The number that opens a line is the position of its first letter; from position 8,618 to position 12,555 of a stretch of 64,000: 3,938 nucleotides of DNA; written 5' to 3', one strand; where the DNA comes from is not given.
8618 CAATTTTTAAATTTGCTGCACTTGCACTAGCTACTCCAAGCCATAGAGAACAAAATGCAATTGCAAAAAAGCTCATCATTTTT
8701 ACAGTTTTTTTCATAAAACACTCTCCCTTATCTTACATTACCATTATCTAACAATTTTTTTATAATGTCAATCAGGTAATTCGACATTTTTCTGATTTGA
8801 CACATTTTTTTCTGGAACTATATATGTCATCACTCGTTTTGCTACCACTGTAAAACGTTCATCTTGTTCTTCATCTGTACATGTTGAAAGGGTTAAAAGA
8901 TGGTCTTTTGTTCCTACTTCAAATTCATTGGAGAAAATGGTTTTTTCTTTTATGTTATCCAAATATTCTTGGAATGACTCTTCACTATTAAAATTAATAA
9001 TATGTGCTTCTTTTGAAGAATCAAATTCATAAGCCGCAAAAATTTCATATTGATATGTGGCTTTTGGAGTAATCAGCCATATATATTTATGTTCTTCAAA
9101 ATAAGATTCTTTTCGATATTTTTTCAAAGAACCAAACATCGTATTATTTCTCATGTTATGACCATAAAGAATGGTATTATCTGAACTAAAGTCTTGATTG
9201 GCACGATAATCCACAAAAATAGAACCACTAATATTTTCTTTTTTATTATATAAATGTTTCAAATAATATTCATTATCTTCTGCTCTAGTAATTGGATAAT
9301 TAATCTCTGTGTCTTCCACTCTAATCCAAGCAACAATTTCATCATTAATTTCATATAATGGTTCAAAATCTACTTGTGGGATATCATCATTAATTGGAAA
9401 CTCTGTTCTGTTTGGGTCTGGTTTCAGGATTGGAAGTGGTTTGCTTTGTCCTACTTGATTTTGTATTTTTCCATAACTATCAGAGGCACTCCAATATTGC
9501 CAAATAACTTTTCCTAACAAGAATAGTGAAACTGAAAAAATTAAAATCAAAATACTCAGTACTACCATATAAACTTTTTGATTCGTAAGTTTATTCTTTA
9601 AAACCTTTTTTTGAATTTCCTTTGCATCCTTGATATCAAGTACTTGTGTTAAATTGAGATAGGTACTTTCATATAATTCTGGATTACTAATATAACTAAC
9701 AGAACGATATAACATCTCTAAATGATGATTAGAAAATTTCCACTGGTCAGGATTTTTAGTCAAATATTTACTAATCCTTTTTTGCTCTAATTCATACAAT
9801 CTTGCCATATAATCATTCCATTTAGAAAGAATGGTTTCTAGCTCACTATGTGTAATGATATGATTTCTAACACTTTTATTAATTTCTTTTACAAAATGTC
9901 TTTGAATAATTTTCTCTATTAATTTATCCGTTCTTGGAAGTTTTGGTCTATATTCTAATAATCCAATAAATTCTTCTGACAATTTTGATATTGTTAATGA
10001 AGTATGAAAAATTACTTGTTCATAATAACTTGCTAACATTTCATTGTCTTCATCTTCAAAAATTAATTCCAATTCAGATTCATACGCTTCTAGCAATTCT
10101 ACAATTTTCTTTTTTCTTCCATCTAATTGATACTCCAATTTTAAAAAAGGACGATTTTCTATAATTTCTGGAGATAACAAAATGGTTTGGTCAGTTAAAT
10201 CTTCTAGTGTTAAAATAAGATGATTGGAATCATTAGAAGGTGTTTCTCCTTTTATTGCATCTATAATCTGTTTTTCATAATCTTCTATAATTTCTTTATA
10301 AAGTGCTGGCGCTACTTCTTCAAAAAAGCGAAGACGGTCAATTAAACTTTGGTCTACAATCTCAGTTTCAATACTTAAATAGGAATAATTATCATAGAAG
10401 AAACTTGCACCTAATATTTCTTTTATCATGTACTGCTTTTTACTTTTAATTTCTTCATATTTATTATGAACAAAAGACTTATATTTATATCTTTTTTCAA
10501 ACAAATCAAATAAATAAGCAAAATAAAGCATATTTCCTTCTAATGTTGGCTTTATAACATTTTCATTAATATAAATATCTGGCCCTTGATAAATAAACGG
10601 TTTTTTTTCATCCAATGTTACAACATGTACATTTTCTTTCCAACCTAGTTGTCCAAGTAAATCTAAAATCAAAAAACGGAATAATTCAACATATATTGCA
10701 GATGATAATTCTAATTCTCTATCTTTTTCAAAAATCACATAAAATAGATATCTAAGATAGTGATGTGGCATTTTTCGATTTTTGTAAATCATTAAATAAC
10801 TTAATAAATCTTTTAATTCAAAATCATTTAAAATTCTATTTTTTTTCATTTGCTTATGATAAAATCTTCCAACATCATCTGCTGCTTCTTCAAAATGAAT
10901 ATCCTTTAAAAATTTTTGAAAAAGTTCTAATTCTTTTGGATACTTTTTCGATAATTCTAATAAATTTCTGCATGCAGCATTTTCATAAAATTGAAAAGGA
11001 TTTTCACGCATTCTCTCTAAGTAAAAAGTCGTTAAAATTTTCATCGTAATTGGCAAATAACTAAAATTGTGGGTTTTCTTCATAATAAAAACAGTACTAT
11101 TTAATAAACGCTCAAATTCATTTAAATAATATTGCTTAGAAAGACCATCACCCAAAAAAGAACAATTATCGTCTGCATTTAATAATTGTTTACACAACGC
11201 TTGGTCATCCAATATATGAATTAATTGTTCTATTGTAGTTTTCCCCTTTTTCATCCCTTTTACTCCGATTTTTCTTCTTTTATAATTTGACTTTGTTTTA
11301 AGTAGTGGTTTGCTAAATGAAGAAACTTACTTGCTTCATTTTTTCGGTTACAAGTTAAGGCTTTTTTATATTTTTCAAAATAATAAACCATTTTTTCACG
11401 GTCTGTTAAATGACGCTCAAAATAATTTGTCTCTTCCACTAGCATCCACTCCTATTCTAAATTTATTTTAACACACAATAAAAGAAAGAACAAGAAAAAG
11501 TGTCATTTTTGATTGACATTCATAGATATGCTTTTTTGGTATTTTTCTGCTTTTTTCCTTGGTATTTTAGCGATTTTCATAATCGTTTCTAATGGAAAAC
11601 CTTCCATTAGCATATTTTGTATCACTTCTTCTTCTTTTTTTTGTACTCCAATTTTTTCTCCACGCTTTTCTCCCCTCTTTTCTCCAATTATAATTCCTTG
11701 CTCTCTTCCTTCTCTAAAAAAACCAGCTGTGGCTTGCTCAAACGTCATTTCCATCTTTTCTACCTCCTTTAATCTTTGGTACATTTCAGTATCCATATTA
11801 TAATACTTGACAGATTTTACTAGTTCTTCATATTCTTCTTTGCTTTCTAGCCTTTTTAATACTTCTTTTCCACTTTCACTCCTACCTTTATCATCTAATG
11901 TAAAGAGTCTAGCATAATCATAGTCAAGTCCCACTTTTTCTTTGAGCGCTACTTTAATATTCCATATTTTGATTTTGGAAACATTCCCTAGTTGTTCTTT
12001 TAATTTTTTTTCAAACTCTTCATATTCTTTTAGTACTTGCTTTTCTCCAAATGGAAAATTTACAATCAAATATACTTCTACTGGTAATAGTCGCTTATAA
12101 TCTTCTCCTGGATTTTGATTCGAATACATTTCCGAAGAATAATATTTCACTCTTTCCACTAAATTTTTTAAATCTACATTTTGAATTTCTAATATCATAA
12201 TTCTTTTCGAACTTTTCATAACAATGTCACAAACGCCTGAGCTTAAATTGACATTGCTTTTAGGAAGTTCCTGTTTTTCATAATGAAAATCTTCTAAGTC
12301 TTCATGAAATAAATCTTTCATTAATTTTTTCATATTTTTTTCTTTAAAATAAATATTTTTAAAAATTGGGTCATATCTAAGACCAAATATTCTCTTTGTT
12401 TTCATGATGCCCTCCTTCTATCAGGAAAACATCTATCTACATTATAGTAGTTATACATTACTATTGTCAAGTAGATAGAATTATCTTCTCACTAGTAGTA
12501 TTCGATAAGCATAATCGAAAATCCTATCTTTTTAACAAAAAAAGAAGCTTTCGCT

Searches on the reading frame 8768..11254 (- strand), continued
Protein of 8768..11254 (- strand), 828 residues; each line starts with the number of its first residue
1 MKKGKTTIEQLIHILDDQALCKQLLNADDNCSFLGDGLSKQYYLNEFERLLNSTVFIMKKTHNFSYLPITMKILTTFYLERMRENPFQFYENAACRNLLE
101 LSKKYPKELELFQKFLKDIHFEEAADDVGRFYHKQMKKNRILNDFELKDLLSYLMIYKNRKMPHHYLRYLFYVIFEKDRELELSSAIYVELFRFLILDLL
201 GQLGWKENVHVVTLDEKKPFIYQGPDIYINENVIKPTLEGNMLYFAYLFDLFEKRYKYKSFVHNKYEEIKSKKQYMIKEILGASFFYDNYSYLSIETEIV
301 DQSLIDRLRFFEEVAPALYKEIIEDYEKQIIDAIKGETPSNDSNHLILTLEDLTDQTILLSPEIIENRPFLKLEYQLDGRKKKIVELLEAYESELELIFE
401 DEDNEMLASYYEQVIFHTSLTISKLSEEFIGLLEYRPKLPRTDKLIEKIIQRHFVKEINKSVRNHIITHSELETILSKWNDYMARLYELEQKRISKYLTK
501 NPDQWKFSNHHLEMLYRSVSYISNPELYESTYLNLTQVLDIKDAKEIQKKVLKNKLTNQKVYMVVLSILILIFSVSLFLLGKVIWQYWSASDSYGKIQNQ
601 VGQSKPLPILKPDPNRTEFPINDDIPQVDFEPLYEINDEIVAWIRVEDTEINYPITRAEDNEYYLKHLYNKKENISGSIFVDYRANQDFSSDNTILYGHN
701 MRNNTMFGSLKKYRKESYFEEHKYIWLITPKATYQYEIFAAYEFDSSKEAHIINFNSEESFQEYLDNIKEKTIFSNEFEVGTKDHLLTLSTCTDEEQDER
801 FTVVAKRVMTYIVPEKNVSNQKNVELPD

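Call 68: predict_structure(alignment_id=A2)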
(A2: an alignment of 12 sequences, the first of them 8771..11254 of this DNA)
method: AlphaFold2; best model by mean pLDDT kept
length: 828 residues; sequences in the alignment: 12
mean_pLDDT: 72.2   pTM: 0.38
mean pLDDT of the five models: 72.2, 69.8, 69.0, 67.9, 63.7
residues with pLDDT >= 90: 97; 70-90: 420; 50-70: 184; < 50: 127
segments of 3 or more residues with pLDDT < 50: 260-264, 337-348, 531-544, 546-548, 602-622, 660-681, 683-710, 814-828
pLDDT, mean of each block of 10 residues (from residue 1): 68 86 74 73 88 91 90 91 87 89 90 92 85 84 85 85 80 74 86 86 79 86 84 85 78 63 52 66 65 64 60 64 68 48 42 76 82 87 92 86 85 87 86 90 92 89 73 84 87 81 88 90 76 41 50 63 78 80 75 60 38 35 63 63 70 56 46 41 44 40 42 63 79 82 68 58 75 74 68 59 79 47 32
secondary structure, 60 per line:
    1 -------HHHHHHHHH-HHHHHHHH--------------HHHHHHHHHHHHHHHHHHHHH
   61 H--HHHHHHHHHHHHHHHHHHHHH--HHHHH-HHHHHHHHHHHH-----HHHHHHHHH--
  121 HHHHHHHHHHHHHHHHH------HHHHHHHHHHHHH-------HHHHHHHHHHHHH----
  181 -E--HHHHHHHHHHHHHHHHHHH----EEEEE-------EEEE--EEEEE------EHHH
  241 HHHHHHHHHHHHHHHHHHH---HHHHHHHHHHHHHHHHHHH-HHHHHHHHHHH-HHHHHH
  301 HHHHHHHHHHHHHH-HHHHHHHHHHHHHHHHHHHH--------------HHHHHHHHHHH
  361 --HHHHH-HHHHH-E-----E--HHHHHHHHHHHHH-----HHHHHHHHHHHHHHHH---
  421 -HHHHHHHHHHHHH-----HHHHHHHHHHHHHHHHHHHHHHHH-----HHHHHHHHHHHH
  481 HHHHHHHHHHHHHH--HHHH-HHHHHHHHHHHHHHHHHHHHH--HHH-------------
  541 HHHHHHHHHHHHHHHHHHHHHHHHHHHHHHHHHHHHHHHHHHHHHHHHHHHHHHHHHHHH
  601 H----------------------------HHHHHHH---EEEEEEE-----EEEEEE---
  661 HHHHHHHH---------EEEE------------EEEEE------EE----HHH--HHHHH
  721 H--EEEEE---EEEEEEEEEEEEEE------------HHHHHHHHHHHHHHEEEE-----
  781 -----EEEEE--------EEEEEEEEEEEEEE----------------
elements in order (helices of 4 or more, strands of 3 or more residues): H8-16 H18-25 H40-61 H64-84 H87-91 H93-104 H110-118 H121-137 H144-156 H164-176 H185-203 E208-212 E220-223 E226-230 H238-259 H263-281 H283-293 H295-314 H316-335 H350-360 H363-367 H369-373 H384-396 H402-417 H422-434 H440-463 H469-494 H497-500 H502-522 H541-601 H630-636 E640-646 E652-657 H661-668 E678-681 E694-698 H716-721 E724-728 E732-745 H758-771 E772-775 E786-790 E799-812

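Call 91: search_protein_families(library=padloc, proteins=[L006:13245-13874:+, L013:13148-14380:+, L013:14435-15052:+, L013:15065-15652:+, L002:9825-11657:+], max_evalue=0.001)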
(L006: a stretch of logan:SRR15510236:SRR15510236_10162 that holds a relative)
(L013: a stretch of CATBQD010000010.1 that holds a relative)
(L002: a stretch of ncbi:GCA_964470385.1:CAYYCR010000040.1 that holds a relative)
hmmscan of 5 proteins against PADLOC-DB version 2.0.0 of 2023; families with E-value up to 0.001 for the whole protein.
L006:13245-13874:+ (209 aa): 0 families

L013:13148-14380:+ (410 aa): 18 families
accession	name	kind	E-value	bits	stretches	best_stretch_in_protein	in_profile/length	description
PDLC02926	HTH_VI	-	6.6e-13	46.7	1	37-117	2-83/92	-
PDLC03951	RmrA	-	9.5e-11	39.3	1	41-104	13-74/400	-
PDLC03947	RmrA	-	2.2e-09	34.7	1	33-135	8-101/383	-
PDLC03954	RmrA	-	2.6e-09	34.5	1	41-111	15-84/380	-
PDLC03945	RmrA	-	2.3e-08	31.6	1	37-110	3-78/394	-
PDLC03949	RmrA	-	4.9e-08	30.2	1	45-101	11-66/363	-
PDLC03952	RmrA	-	8.6e-08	29.4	1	37-93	23-79/395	-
PDLC04775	PDC-M69A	-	4.5e-07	28.4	1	35-133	6-97/113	-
PDLC03956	RmrA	-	2.7e-06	24.7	1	41-92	13-65/399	-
PDLC03948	RmrA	-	4.5e-06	23.8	1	42-99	14-71/397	-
PDLC03946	RmrA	-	1.3e-05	22.2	1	44-110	10-74/357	-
PDLC03944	RmrA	-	2.7e-05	21.4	1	38-91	8-61/384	-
PDLC04760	PDC-M64C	-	3.2e-05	22.2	1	36-91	26-81/93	-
PDLC03955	RmrA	-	4.1e-05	21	1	42-99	26-83/371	-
PDLC04133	mad1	-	6.4e-05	21.2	1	46-76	2-32/60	mads_1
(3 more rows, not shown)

L013:14435-15052:+ (205 aa): 0 families

L013:15065-15652:+ (195 aa): 0 families

L002:9825-11657:+ (610 aa): 9 families
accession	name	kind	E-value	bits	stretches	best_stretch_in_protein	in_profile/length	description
PDLC04709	PDC-M55C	-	2e-23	80.9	1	8-450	16-419/554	-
PDLC04151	HEC-05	-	1.1e-19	68.7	1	5-259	24-279/600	-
PDLC04150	HEC-05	-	1e-17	62.2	1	12-256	13-262/583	-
PDLC03877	NsnA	-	7.1e-13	46.6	1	9-263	53-209/385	-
PDLC02695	Orf5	-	9.7e-07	25.5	1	17-253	16-252/601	Orf5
PDLC04153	HEC-05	-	1e-06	25.2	1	2-58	2-58/621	-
PDLC01460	Cas9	-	3.8e-05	20.1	0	310-386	143-201/901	"CAS-II-A,CAS-II-B,CAS-II-C; effector__SPE"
PDLC04155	HEC-06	-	4e-05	20.3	1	16-252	16-235/562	-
PDLC04027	PD-T4-2_A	-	0.00028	18.1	0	11-93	42-108/363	-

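Call 100: fold_search(model_id=the predicted structure, library=pdb)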
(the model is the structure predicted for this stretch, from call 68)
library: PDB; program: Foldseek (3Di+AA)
matches with E <= 10: 380; with E <= 0.001: 23
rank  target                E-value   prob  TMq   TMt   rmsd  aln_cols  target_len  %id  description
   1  1qwz                  2.0e-10  1.00  0.16  0.53   8.6       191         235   30  Crystal structure of Sortase B from S. aureus complexed with MTSET (released 2004-04-06)
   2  2oqw                  2.4e-10  1.00  0.16  0.55  10.4       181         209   40  The crystal structure of sortase B from B.anthracis in complex with AAEK1 (released 2007-06-19)
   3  1qx6                  2.8e-10  1.00  0.16  0.55  10.5       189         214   36  Crystal structure of Sortase B complexed with E-64 (released 2004-04-06)
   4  2oqz                  4.5e-10  1.00  0.16  0.55  10.6       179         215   39  The crystal structure of sortase B from B.anthracis in complex with AAEK2 (released 2007-06-19)
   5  1rz2                  4.5e-10  1.00  0.16  0.54  10.6       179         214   40  1.6A crystal structure of the protein BA4783/Q81L49 (similar to sortase B) from Bacillus anthracis. (released 2004-07-06)
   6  4lfd_A                4.7e-10  1.00  0.16  0.57   8.7       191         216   31  Staphylococcus aureus sortase B-substrate complex (released 2014-02-12)
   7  5b23_A                1.4e-09  1.00  0.16  0.64  10.5       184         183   35  X-ray Structure of Clostridium Perfringens Sortase B (released 2016-12-28)
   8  1ng5_B                1.8e-09  1.00  0.16  0.57  10.3       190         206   36  2.0 A crystal structure of Staphylococcus aureus Sortase B (released 2003-09-23)
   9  1ng5_A                2.1e-09  1.00  0.16  0.54  10.5       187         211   35  2.0 A crystal structure of Staphylococcus aureus Sortase B (released 2003-09-23)
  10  4ux7_A                2.5e-09  1.00  0.16  0.59   8.3       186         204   30  Structure of a Clostridium difficile sortase (released 2015-04-01)
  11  5yfk                  2.7e-09  1.00  0.16  0.57   8.1       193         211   28  X-ray structure of a mutant form C232S of Clostridium perfringens sortase B (released 2017-10-18)
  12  5jcv                  4.1e-09  1.00  0.15  0.58  11.6       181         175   34  Sortase B from Listeria monocytogenes. (released 2016-04-27)
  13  6kyc                  2.2e-08  1.00  0.14  0.55  10.9       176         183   35  Structure of the S207A mutant of Clostridium difficile sortase B (released 2020-02-19)
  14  5gyj                  3.1e-08  1.00  0.14  0.55  10.9       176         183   35  Structure of catalytically active sortase from Clostridium difficile (released 2017-01-04)
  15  6kyd                  3.4e-08  1.00  0.14  0.55  10.9       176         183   35  Structure of the R217A mutant of Clostridium difficile sortase B (released 2020-02-19)
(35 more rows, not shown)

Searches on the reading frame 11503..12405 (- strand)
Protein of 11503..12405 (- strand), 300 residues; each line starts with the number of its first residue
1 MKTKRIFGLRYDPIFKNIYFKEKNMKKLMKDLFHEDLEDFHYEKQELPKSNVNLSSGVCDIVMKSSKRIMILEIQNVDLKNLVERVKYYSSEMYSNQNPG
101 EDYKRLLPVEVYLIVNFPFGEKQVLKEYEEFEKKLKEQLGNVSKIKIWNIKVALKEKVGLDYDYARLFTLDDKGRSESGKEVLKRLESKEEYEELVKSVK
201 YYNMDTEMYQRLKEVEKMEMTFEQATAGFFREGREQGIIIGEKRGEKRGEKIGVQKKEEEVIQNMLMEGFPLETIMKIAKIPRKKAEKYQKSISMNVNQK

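Call 4: search_protein_families(library=pfam, proteins=[window:11503-12405:-], max_evalue=0.1)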
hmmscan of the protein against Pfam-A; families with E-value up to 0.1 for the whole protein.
window:11503-12405:- (300 aa): 2 families
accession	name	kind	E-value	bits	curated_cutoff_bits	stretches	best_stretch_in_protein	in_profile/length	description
PF12784.13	PDDEXK_2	-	6.5e-11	42.8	27.4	1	11-219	3-219/229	PD-(D/E)XK nuclease family transposase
PF06940.17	DUF1287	-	0.008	16.4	25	1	40-113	16-90/163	Domain of unknown function (DUF1287)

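Call 6: search_protein_families(library=ncbifam, proteins=[window:11503-12405:-], max_evalue=0.01)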
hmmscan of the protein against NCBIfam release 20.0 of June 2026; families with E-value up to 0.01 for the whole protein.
window:11503-12405:- (300 aa): 2 families
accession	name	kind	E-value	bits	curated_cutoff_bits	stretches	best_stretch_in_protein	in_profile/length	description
TIGR01784.1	T_den_put_tspse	subfamily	2.6e-18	66.8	52.1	1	12-285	3-269/273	Rpn family recombination-promoting nuclease/putative transposase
NF009925.1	PRK13386.1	equivalog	0.0066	15.7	192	0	218-292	43-117/228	flagellar assembly protein FliH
